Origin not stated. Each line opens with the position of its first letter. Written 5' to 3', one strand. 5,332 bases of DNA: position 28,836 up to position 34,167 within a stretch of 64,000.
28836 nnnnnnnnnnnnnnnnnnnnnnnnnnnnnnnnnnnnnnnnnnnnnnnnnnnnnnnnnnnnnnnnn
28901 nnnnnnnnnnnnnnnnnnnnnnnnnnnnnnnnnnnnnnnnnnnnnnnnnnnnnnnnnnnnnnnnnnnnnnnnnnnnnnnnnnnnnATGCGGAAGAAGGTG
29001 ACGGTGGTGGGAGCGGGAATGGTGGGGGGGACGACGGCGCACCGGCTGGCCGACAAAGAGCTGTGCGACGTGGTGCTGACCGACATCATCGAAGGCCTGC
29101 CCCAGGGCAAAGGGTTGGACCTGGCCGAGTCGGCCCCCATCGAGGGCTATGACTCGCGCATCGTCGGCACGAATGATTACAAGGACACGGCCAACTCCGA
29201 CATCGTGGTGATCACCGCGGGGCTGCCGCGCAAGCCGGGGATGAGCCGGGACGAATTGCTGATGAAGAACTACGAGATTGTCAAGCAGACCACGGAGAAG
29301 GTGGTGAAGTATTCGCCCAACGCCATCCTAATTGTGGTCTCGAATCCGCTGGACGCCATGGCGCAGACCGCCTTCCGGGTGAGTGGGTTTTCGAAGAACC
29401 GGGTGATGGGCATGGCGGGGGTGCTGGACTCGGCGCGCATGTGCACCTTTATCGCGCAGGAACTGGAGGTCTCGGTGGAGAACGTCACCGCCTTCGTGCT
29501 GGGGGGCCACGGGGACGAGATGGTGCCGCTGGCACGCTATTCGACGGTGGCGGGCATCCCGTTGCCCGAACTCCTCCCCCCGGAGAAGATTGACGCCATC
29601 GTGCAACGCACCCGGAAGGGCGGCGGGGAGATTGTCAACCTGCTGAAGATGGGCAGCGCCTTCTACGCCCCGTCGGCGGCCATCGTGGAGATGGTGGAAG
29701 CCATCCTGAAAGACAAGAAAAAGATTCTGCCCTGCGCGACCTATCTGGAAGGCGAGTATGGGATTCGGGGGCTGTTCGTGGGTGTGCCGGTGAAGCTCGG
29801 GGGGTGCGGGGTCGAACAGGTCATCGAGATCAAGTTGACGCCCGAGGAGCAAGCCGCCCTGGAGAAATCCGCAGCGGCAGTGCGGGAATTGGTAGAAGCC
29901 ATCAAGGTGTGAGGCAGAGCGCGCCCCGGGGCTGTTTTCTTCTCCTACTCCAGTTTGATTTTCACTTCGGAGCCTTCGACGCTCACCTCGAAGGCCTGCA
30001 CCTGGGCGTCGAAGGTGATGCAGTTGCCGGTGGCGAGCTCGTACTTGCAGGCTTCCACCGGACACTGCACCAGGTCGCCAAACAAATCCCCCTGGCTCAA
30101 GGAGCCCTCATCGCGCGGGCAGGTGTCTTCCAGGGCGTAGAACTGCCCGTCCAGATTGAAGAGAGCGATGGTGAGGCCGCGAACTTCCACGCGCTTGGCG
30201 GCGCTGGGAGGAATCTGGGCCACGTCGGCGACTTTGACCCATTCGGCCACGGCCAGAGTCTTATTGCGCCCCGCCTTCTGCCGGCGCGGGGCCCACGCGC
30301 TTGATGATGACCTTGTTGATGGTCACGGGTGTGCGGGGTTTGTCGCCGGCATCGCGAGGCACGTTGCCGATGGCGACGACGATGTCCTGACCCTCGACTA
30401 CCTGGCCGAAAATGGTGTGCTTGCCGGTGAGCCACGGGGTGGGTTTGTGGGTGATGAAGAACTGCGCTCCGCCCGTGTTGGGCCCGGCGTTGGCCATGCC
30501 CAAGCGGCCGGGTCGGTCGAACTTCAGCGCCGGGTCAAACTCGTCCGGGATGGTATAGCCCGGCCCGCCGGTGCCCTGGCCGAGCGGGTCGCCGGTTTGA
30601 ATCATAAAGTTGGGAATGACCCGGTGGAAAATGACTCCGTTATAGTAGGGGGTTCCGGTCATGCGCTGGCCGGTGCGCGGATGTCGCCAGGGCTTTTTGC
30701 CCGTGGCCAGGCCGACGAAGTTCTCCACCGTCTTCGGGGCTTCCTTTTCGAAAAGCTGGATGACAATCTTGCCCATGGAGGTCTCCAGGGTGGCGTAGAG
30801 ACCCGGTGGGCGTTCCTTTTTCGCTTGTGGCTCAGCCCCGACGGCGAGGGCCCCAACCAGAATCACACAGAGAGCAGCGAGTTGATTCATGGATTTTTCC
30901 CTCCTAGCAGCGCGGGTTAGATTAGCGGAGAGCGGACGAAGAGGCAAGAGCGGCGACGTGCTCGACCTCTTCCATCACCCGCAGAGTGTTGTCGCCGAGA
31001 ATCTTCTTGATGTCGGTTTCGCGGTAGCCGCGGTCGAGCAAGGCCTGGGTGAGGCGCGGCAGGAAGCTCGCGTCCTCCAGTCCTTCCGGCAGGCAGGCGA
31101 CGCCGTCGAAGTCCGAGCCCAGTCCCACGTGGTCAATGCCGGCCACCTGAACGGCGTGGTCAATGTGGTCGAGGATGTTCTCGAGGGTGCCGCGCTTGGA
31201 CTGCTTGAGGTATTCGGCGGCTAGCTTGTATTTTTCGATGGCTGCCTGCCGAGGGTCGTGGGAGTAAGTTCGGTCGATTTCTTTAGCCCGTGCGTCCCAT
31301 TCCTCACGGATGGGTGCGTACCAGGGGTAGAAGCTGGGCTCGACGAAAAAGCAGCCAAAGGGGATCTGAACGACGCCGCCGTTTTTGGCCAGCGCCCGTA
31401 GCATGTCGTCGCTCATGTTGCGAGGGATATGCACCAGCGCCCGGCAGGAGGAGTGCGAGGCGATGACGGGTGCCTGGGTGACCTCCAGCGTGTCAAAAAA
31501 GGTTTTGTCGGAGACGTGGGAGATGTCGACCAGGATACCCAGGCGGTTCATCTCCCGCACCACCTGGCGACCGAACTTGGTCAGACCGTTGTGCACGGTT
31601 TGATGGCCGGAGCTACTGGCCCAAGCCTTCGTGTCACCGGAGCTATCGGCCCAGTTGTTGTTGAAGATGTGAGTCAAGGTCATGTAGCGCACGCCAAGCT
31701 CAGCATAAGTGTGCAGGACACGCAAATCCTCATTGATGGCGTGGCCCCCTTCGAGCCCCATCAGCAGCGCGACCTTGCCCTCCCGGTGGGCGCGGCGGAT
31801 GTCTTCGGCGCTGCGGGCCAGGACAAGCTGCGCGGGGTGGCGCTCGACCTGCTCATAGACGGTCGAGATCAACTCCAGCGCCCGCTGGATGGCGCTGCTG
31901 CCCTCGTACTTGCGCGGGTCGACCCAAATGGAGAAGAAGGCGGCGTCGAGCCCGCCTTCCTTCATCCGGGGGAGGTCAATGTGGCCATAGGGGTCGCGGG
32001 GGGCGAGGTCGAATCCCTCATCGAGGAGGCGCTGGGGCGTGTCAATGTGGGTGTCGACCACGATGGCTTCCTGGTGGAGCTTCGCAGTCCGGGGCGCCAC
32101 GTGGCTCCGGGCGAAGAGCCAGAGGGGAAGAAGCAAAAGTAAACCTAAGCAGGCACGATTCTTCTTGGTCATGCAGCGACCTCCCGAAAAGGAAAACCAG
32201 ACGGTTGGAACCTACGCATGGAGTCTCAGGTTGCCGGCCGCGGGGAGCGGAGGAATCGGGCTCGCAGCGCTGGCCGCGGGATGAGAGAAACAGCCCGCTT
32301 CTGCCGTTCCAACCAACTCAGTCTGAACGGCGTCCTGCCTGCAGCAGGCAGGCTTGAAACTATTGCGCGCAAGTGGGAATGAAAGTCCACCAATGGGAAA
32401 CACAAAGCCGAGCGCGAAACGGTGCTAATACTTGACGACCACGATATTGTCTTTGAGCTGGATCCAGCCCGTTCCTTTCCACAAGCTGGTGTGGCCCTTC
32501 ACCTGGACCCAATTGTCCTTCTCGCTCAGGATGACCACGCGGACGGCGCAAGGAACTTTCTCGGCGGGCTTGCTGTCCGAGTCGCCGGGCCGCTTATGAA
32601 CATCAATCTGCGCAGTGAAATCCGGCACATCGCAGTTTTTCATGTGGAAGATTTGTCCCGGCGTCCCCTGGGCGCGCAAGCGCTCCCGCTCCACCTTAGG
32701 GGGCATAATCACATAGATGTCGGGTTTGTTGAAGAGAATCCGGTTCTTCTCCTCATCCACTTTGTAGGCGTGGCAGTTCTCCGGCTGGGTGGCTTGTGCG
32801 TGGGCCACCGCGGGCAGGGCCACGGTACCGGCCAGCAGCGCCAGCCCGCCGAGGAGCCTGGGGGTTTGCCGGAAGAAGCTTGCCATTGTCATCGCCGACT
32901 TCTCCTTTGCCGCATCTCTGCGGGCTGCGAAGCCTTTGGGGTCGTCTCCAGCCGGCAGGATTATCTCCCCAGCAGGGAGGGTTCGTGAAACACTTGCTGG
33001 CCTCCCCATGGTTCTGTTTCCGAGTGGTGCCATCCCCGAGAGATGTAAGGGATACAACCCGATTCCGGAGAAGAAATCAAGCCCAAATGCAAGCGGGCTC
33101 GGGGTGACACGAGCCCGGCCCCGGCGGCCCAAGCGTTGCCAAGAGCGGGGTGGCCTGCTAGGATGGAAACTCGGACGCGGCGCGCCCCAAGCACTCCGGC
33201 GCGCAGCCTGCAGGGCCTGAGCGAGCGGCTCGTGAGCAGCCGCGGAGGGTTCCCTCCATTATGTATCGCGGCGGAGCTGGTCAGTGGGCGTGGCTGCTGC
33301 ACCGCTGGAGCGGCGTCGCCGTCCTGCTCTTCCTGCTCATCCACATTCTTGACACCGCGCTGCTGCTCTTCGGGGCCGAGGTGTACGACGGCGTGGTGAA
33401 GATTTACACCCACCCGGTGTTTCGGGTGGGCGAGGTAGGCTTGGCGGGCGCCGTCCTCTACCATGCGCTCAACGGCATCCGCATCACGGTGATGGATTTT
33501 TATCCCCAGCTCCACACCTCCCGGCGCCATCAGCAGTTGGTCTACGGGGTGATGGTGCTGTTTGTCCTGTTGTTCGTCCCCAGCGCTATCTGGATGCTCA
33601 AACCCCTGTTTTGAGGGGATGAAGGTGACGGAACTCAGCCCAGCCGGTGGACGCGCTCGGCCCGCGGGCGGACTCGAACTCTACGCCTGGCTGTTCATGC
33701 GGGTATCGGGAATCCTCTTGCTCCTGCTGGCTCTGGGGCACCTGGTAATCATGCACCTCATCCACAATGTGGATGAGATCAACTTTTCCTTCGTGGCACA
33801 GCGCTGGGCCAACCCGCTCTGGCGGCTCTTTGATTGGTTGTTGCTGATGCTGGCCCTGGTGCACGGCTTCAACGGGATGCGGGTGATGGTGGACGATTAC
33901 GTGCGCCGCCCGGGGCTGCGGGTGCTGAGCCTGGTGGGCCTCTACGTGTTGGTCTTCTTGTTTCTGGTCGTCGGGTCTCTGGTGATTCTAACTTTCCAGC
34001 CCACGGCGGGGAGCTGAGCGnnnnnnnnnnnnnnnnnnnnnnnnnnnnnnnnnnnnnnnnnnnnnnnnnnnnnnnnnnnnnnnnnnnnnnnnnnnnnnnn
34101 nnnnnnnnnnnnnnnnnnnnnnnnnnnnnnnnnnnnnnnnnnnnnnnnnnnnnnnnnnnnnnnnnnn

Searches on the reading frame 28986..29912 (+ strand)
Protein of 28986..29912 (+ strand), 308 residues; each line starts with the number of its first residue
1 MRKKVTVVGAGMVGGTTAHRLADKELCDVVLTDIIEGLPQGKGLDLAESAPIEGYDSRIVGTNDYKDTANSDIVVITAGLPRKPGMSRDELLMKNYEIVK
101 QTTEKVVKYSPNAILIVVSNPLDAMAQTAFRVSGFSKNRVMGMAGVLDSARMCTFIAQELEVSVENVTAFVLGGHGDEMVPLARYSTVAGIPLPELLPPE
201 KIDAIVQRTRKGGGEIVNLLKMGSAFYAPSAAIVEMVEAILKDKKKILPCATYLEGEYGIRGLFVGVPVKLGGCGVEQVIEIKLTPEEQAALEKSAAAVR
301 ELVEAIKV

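Call 23: search_protein_families(library=pfam, proteins=[window:28986-29912:+], max_evalue=0.001)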
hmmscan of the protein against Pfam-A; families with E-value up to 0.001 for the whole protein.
window:28986-29912:+ (308 aa): 3 families
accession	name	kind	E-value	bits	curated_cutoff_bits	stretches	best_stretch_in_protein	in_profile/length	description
PF00056.29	Ldh_1_N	-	2.8e-41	141.3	27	1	4-142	2-141/141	lactate/malate dehydrogenase, NAD binding domain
PF02866.23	Ldh_1_C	-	1e-30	107.4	22.6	1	147-304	3-168/174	lactate/malate dehydrogenase, alpha/beta C-terminal domain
PF03721.20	UDPG_MGDP_dh_N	-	6.7e-05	23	27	1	3-118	1-119/187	UDP-glucose/GDP-mannose dehydrogenase family, NAD binding domain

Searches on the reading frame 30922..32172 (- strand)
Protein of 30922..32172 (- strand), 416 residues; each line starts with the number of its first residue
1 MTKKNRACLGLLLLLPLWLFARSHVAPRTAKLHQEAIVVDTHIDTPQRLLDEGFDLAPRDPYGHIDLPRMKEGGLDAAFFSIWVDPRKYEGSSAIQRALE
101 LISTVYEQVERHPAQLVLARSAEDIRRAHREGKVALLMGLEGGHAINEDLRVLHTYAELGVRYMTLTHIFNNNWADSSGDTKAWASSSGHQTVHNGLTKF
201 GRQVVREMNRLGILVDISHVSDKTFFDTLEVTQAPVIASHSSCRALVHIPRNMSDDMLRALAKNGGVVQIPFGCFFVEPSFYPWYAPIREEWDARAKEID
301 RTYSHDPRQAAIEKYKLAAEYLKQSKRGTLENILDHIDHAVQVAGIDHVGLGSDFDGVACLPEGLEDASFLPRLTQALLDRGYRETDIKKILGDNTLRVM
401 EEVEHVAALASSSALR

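Call 23: search_protein_families(library=pfam, proteins=[window:30922-32172:-], max_evalue=0.001)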
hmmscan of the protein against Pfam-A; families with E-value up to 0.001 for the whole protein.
window:30922-32172:- (416 aa): 1 family
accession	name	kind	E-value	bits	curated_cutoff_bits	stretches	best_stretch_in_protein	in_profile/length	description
PF01244.27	Peptidase_M19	-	1.8e-113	379.3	26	1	32-402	2-319/319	Membrane dipeptidase (Peptidase family M19)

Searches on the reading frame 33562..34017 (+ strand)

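Call 23: search_protein_families(library=pfam, proteins=[window:33562-34017:+], max_evalue=0.001)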
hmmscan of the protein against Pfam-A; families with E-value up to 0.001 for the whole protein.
window:33562-34017:+ (151 aa): 1 family
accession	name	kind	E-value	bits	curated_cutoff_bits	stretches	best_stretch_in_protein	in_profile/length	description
PF01127.27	Sdh_cyt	-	5.8e-14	52.7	25.8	1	25-134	7-119/122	Succinate dehydrogenase/Fumarate reductase transmembrane subunit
